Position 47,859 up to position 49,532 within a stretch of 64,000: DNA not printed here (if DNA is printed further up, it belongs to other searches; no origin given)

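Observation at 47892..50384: Orphan AT-rich gene with central HNH-like nuclease motif trapped between an IS5-family element and a solo copy of the same IS end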

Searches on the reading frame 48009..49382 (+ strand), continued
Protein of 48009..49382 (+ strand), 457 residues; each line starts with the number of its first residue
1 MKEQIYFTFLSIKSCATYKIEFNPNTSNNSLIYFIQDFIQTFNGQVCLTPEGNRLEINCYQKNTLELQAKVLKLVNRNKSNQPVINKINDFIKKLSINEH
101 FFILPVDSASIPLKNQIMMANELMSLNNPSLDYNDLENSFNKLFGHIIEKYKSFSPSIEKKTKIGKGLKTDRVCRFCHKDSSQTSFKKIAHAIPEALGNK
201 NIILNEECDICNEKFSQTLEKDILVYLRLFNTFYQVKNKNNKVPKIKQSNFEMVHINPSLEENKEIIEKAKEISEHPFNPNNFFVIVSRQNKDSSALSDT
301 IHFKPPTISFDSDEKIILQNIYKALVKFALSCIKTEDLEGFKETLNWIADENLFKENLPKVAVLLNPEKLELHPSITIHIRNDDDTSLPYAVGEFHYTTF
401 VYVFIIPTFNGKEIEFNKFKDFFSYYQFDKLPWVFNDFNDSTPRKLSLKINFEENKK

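Call 26: predict_structure(alignment_id=A1)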
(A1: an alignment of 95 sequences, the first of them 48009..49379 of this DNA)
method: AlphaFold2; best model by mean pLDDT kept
length: 457 residues; sequences in the alignment: 95
mean_pLDDT: 90.8   pTM: 0.87
mean pLDDT of the five models: 90.8, 90.6, 89.6, 89.5, 89.2
residues with pLDDT >= 90: 322; 70-90: 117; 50-70: 17; < 50: 1
segments of 3 or more residues with pLDDT < 50: none
pLDDT, mean of each block of 10 residues (from residue 1): 84 93 83 89 84 84 97 93 88 96 95 93 96 95 91 93 96 97 97 92 97 97 93 86 90 91 90 85 85 57 78 96 98 94 97 93 92 94 92 96 95 82 92 95 93 75
secondary structure, 60 per line:
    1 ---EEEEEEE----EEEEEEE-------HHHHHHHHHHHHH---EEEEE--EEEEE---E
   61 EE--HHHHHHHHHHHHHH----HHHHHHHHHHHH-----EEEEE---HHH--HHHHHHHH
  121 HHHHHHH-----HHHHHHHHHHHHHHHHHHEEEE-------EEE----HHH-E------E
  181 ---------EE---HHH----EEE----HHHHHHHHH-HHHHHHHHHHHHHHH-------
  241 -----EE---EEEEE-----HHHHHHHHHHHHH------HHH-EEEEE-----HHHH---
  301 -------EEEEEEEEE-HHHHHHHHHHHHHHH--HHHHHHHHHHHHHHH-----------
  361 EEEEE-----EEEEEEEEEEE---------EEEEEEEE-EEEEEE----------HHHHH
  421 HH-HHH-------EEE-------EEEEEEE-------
elements in order: E4-10 E15-21 H29-41 E45-49 E52-56 E60-62 H65-78 H83-94 E100-104 H113-127 H133-150 E151-154 E162-164 E202-204 H209-217 H219-233 E251-255 H261-273 E284-288 H294-297 E308-316 H318-332 H335-349 E361-365 E371-381 E391-398 E400-405 H416-422 E434-436 E444-450

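Call 37: search_protein_families(library=padloc, alignment_id=A2, max_evalue=0.00001)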
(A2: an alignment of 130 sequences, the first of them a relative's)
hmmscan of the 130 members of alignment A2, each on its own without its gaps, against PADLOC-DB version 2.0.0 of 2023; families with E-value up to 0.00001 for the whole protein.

A. member 1, L002:9211-9456:+ (82 aa): 0 families

B. families by the number of members that match (of 130 scanned): 151 families (the first 25 are shown)
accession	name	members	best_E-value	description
PDLC03629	REase_MTase_IIG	3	1.4e-32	Type IIG restriction enzyme-methyltransferase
PDLC03628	REase_MTase_IIG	2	3.6e-239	Type IIG restriction enzyme-methyltransferase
PDLC03612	REase_MTase_IIG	2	2.1e-81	Type IIG restriction enzyme-methyltransferase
PDLC03601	REase_MTase_IIG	2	5.6e-74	Type IIG restriction enzyme-methyltransferase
PDLC03596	REase_MTase_IIG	2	3e-72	Type IIG restriction enzyme-methyltransferase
PDLC02335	AbiLi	2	2.3e-58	AbiLi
PDLC03604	REase_MTase_IIG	2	4.2e-37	Type IIG restriction enzyme-methyltransferase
PDLC03609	REase_MTase_IIG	2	1.9e-33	Type IIG restriction enzyme-methyltransferase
PDLC03335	MTase_II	2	1e-30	Type II methyltransferase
PDLC04772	PDC-M68A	2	2.3e-26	-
PDLC02521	PglX|PglXI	2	6.6e-26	PglX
PDLC02643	DrmMI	2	2.6e-22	DrmMI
PDLC02980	AriA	2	1.1e-20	-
PDLC03600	REase_MTase_IIG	2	7e-19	Type IIG restriction enzyme-methyltransferase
PDLC03338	MTase_II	2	7.8e-19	Type II methyltransferase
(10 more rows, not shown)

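Call 38: search_protein_families(library=pfam, alignment_id=A2, max_evalue=0.00001)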
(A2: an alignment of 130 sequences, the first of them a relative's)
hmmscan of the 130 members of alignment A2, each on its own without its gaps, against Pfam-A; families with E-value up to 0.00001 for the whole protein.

A. member 1, L002:9211-9456:+ (82 aa): 0 families

B. families by the number of members that match (of 130 scanned): 76 families (the first 25 are shown)
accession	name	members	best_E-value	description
PF13304.12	AAA_21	3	1.3e-22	AAA domain, putative AbiEii toxin, Type IV TA system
PF00239.26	Resolvase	2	1.4e-45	Resolvase, N terminal domain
PF07669.17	Eco57I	2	2.4e-39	Eco57I restriction-modification methylase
PF18862.6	ApeA_NTD1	2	1.2e-25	ApeA N-terminal domain 1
PF13589.12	HATPase_c_3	2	5.8e-20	Histidine kinase-, DNA gyrase B-, and HSP90-like ATPase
PF00589.27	Phage_integrase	2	6.9e-17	Phage integrase family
PF18962.6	Por_Secre_tail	2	9.1e-13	Secretion system C-terminal sorting domain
PF01268.25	FTHFS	1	7.2e-262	Formate--tetrahydrofolate ligase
PF13166.12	AAA_13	1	4.1e-107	AAA domain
PF05496.18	RuvB_N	1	6.8e-83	Holliday junction DNA helicase RuvB P-loop domain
PF18159.6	S_4TM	1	1.5e-72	SMODS-associating 4TM effector domain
PF18742.7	DpnII-MboI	1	1.1e-56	REase_DpnII-MboI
PF13520.12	AA_permease_2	1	1.3e-53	Amino acid permease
PF08878.16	HamA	1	2.5e-52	HamA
PF04041.19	Glyco_hydro_130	1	1.3e-49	beta-1,4-mannooligosaccharide phosphorylase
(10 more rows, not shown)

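Call 45: fold_search(model_id=the predicted structure, library=pdb)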
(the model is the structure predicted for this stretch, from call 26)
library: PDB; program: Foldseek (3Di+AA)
matches with E <= 10: 147; with E <= 0.001: 0
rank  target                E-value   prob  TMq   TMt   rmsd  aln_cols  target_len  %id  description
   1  8t1i_L                4.8e-01  0.02  0.09  0.08  35.1       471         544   12  Atomic model of the mammalian Mediator complex with MED26 subunit (released 2024-06-12)
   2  4k3p_B                8.5e-01  0.02  0.07  0.09  16.8       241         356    8  E. coli sliding clamp in complex with AcQLALF (released 2013-05-01)
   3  5xkl                  9.0e-01  0.11  0.07  0.10   8.9        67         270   12  Crystal structure of Rv0289/EspG3 from the ESX-3 type VII secretion system of M. tuberculosis (released 2018-05-16)
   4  8ciz_A                9.0e-01  0.02  0.07  0.08  17.3       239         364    8  DNA-polymerase sliding clamp (DnaN) from Escherichia coli in complex with Mycoplanecin A. (released 2023-11-29)
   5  3q4k_A                1.0e+00  0.02  0.08  0.09  16.6       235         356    9  Structure of a small peptide ligand bound to E.coli DNA sliding clamp (released 2011-12-28)
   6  7tdz_F                1.1e+00  0.08  0.10  0.08  16.7       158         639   11  Cryo-EM model of protomer of the cytoplasmic ring of the nuclear pore complex from Xenopus laevis (released 2022-06-22)
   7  4n99_A                1.1e+00  0.02  0.07  0.08  17.4       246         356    8  E. coli sliding clamp in complex with 6-chloro-2,3,4,9-tetrahydro-1H-carbazole-7-carboxylic acid (released 2013-11-06)
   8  4n96_B                1.1e+00  0.01  0.06  0.07  17.6       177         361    7  E. coli sliding clamp in complex with 6-nitroindazole (released 2013-11-06)
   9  4tsz_F                1.2e+00  0.01  0.07  0.07  18.0       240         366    9  Crystal structure of DNA polymerase sliding clamp from Pseudomonas aeruginosa with ligand (released 2014-09-10)
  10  5ig8_A                1.4e+00  0.08  0.08  0.10  10.9       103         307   17  Crystal structure of macrocyclase MdnB from Microcystis aeruginosa MRC (released 2016-09-21)
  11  5vxj_C                1.4e+00  0.06  0.06  0.08  18.6       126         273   16  2.50 A resolution structure of IpaD from Shigella flexneri in complex with single-domain antibody JMK-E3 (released 2017-08-30)
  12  5x06_A                1.4e+00  0.01  0.06  0.07  18.1       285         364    8  DNA replication regulation protein (released 2018-01-24)
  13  4k3o_B                1.5e+00  0.01  0.07  0.08  17.4       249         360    8  E. coli sliding clamp in complex with AcQADLF (released 2013-05-01)
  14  4n95_A                1.7e+00  0.01  0.07  0.08  17.4       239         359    7  E. coli sliding clamp in complex with 5-chloroindoline-2,3-dione (released 2013-11-06)
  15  2j0n_A                1.8e+00  0.04  0.06  0.11  18.4       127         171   16  A proteolytically truncated form of Shigella Flexneri IpaD (released 2006-11-02)
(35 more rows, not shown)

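Call 47: search_protein_families(library=pfam, alignment_id=A1, max_evalue=0.1)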
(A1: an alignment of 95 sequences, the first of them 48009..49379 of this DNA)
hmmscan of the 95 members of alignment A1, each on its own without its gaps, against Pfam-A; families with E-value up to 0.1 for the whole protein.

A. member 1, window:48009-49379:+ (457 aa): 1 family
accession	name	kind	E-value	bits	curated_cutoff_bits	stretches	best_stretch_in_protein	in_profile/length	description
PF14279.12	HNH_5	-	1.2e-10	41.5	27.5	1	174-222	1-50/56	HNH endonuclease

B. families by the number of members that match (of 95 scanned): 63 families (the first 25 are shown)
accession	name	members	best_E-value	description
PF14279.12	HNH_5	95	5.9e-13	HNH endonuclease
PF03461.20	TRCF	5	0.00075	TRCF domain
PF03930.20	Flp_N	4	0.0036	Recombinase Flp protein N-terminus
PF20920.2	DAXX_hist_bd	3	0.013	Death domain-associated protein 6, histone binding domain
PF17173.10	DUF5129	3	0.015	Domain of unknown function (DUF5129)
PF13948.11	DUF4215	3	0.039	Domain of unknown function (DUF4215)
PF15719.11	DUF4674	2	0.0041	Domain of unknown function (DUF4674)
PF04421.21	Mss4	2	0.0084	Mss4 protein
PF14131.11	DUF4298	2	0.0089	Domain of unknown function (DUF4298)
PF02577.19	BFN_dom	2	0.011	Bifunctional nuclease domain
PF15960.10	DUF4763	2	0.018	Domain of unknown function (DUF4763)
PF24647.1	Phage_blade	2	0.02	Phage blade protein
PF12210.13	Hrs_helical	2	0.026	Hepatocyte growth factor-regulated tyrosine kinase substrate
PF04032.22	Rpr2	2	0.068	RNAse P Rpr2/Rpp21/SNM1 subunit domain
PF04822.18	Takusan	1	0.00046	Takusan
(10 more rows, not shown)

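Call 53: search_dna_similar(query=window:48009-49379:+, collection=phages, mode=protein, max_rows=20, max_evalue=0.001)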
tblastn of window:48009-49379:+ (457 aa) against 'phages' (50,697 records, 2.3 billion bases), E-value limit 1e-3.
Records with a match: 2; places in all: 2; records where one place covers at least 80% of the query: 2.
Best place of each record, by identity: <60% 2.
By first word of the organism name: Acinetobacter 2.
By host as written in the record: - 2.
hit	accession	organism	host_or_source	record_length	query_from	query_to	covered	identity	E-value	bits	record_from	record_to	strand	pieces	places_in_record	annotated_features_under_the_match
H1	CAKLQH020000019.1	Acinetobacter phage MD-2021a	not known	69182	28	452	93%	26.7%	5e-32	135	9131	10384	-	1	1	Uncharacterised protein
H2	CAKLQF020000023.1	Acinetobacter phage MD-2021a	not known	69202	28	452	93%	26.7%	5e-32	135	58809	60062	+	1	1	Uncharacterised protein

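Call 54: search_dna_similar(query=window:48009-49379:+, collection=plasmids, mode=protein, max_rows=25, max_evalue=0.001)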
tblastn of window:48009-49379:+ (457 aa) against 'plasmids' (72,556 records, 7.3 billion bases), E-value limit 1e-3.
Records with a match: 95; places in all: 95; records where one place covers at least 80% of the query: 76.
Best place of each record, by identity: <60% 95.
By first word of the organism name: Acinetobacter 77; Hymenobacter 5; Bacillus 3; Bradyrhizobium 3; Methylobacterium 1; Fusobacterium 1; Pseudoalteromonas 1; Cupriavidus 1; Sinorhizobium 1; Vibrio 1; and 1 more.
By predicted mobility (MOB-suite, as given by PLSDB): conjugative 50; non-mobilizable 42; mobilizable 3.
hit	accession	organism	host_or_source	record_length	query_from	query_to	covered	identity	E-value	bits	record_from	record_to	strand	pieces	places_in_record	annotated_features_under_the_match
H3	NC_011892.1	Methylobacterium nodulans ORS 2060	-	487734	35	452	91%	28.3%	6e-38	154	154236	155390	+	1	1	helix-turn-helix domain-containing protein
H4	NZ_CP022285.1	Acinetobacter baumannii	-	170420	28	452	93%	26.7%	1e-31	135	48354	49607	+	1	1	HNH endonuclease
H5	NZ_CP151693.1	Acinetobacter baumannii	-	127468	28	452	93%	26.7%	2e-31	135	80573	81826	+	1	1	HNH endonuclease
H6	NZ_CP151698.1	Acinetobacter baumannii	cat,urine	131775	28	452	93%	26.7%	2e-31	135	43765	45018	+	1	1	HNH endonuclease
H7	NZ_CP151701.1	Acinetobacter baumannii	cat,urine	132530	28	452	93%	26.7%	2e-31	135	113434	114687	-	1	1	HNH endonuclease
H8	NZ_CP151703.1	Acinetobacter baumannii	cat,urine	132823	28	452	93%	26.7%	2e-31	135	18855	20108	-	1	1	HNH endonuclease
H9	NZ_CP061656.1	Acinetobacter seifertii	Homo sapiens,blood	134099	28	452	93%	26.7%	2e-31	135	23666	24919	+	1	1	HNH endonuclease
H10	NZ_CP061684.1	Acinetobacter seifertii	Homo sapiens,blood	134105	28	452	93%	26.7%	2e-31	135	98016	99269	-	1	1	HNH endonuclease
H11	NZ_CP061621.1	Acinetobacter seifertii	Homo sapiens,blood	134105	28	452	93%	26.7%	2e-31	135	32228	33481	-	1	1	HNH endonuclease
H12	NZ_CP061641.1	Acinetobacter seifertii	Homo sapiens,blood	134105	28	452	93%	26.7%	2e-31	135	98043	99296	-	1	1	HNH endonuclease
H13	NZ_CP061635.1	Acinetobacter seifertii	-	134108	28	452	93%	26.7%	2e-31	135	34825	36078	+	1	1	HNH endonuclease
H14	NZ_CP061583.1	Acinetobacter seifertii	Homo sapiens,blood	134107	28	452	93%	26.7%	2e-31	135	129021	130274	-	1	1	HNH endonuclease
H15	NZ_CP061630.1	Acinetobacter seifertii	Homo sapiens,blood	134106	28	452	93%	26.7%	2e-31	135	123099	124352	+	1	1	HNH endonuclease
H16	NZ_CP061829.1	Acinetobacter seifertii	Homo sapiens,blood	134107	28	452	93%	26.7%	2e-31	135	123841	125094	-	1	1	HNH endonuclease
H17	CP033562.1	Acinetobacter nosocomialis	Homo sapiens,Bacterial culture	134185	28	452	93%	26.7%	2e-31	135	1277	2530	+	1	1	hypothetical protein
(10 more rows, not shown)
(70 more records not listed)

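Call 55: get_annotated_region(hit=H4, flank=9000)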
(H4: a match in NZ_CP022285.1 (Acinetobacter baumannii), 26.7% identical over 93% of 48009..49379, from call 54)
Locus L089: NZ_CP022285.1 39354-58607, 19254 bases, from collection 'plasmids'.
description: Acinetobacter baumannii strain 7804 plasmid pAba7804b, complete sequence
organism: Acinetobacter baumannii (NCBI taxid 470)
taxonomy: Bacteria; Pseudomonadota; Gammaproteobacteria; Moraxellales; Moraxellaceae; Acinetobacter; Acinetobacter baumannii
host: -; source: -; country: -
typing (MOB-suite, as given by PLSDB): non-mobilizable
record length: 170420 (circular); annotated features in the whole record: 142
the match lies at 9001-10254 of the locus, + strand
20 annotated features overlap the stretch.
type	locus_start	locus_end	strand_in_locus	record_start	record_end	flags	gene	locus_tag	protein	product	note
CDS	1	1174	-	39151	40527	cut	-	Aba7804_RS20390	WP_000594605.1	hypothetical protein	-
CDS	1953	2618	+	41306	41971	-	-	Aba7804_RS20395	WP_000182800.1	hypothetical protein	-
CDS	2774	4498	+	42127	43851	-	-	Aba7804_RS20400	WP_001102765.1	hypothetical protein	-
CDS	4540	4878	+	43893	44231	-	-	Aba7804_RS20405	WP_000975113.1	H-NS family nucleoid-associated regulatory protein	-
CDS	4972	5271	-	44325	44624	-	-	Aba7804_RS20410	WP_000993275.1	hypothetical protein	-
CDS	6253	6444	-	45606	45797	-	-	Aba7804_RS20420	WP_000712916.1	hypothetical protein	-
CDS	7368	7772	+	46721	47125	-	-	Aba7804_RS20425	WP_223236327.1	hypothetical protein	-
CDS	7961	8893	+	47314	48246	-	-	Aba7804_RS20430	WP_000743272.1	IS5-like element IS17 family transposase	GO:0006313 - DNA transposition [Evidence IEA]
CDS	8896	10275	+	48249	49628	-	-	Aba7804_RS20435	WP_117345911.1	HNH endonuclease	-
CDS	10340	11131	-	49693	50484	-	-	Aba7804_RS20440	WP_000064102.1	hypothetical protein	-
CDS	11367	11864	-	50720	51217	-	-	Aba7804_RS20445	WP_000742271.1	hypothetical protein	-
CDS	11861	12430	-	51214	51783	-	-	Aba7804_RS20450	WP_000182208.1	TetR/AcrR family transcriptional regulator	GO:0006355 - regulation of DNA-templated transcription [Evidence IEA]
CDS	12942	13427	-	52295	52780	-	-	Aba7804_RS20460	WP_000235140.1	hypothetical protein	-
CDS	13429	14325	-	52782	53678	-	-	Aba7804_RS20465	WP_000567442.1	DUF6685 family protein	-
CDS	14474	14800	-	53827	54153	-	-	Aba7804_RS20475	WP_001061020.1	hypothetical protein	-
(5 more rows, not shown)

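Call 59: list_cluster_members(proteins=[window:48009-49379:+, P0002, P0004, P0006])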
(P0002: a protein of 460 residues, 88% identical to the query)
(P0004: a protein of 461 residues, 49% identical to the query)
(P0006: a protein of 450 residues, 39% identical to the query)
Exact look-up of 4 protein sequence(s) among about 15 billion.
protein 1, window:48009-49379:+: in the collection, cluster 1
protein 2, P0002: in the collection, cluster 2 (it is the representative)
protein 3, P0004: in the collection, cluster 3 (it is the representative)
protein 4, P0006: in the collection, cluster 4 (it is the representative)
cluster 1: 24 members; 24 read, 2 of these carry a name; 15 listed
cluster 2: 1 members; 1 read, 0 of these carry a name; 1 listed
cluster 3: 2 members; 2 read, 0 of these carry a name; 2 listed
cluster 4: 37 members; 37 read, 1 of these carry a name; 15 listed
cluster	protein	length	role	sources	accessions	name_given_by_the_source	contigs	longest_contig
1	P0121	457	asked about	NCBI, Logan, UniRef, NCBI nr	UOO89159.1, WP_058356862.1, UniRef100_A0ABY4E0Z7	HNH endonuclease [Vitreoscilla massiliensis] | HNH endonuclease n=1 Tax=Vitreoscilla massiliensis TaxID=1689272 RepID=A0ABY4E0Z7_9NEIS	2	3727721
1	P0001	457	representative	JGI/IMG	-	-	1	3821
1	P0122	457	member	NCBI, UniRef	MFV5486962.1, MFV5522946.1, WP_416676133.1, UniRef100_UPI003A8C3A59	HNH endonuclease [Acinetobacter baumannii] | HNH endonuclease n=1 Tax=Acinetobacter baumannii TaxID=470 RepID=UPI003A8C3A59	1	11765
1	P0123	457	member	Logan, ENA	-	-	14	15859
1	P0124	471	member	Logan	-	-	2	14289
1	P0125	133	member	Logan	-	-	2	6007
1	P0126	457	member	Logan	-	-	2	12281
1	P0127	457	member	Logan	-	-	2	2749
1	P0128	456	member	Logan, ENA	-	-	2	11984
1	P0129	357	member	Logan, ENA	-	-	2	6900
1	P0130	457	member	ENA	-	-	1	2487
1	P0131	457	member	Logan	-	-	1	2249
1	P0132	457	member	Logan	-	-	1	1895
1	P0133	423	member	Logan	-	-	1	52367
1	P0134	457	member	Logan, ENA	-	-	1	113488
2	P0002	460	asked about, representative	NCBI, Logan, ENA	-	-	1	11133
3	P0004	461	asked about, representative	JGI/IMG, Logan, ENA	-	-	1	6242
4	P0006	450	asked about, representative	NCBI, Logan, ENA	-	-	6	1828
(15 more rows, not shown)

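Call 62: find_encoding_contigs(protein=P0001, flank=10000, max_places=4)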
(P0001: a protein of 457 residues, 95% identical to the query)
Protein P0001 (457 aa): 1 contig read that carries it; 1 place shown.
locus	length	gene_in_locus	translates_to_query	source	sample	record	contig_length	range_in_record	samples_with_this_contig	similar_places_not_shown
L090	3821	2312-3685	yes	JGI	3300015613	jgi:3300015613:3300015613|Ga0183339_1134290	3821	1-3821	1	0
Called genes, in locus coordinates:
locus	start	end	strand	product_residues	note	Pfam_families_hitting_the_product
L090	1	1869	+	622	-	?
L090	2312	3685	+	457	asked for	PF14279:HNH_5 (weak)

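Call 63: find_encoding_contigs(protein=P0134, flank=10000, max_places=3)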
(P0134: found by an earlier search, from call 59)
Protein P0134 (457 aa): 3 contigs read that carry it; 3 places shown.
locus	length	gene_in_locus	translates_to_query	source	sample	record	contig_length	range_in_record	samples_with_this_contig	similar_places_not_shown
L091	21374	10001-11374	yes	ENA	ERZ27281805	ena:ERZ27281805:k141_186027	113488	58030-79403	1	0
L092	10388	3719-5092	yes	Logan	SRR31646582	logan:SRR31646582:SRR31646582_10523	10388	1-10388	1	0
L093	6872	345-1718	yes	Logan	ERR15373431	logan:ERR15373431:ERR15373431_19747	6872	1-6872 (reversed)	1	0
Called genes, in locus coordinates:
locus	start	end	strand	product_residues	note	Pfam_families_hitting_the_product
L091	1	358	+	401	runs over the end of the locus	PF00083:Sugar_tr (weak), PF07690:MFS_1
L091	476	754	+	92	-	-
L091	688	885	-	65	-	-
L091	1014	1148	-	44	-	-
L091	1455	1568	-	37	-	-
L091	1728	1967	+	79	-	-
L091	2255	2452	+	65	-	-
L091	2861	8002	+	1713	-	PF08378:NERD, PF00069:Pkinase, PF06293:Kdo, PF00580:UvrD-helicase (weak), PF13086:AAA_11, PF13245:AAA_19, PF13604:AAA_30 (weak), PF13087:AAA_12, +3 more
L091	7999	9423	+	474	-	-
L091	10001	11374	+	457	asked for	PF14279:HNH_5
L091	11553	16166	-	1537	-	-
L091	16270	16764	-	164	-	-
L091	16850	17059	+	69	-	PF13560:HTH_31 (weak), PF12844:HTH_19, PF01381:HTH_3, PF13413:HTH_25 (faint), PF13443:HTH_26 (faint)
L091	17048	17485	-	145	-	-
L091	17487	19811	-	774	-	-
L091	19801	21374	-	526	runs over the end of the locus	PF00589:Phage_integrase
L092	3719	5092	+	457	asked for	PF14279:HNH_5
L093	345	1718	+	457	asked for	PF14279:HNH_5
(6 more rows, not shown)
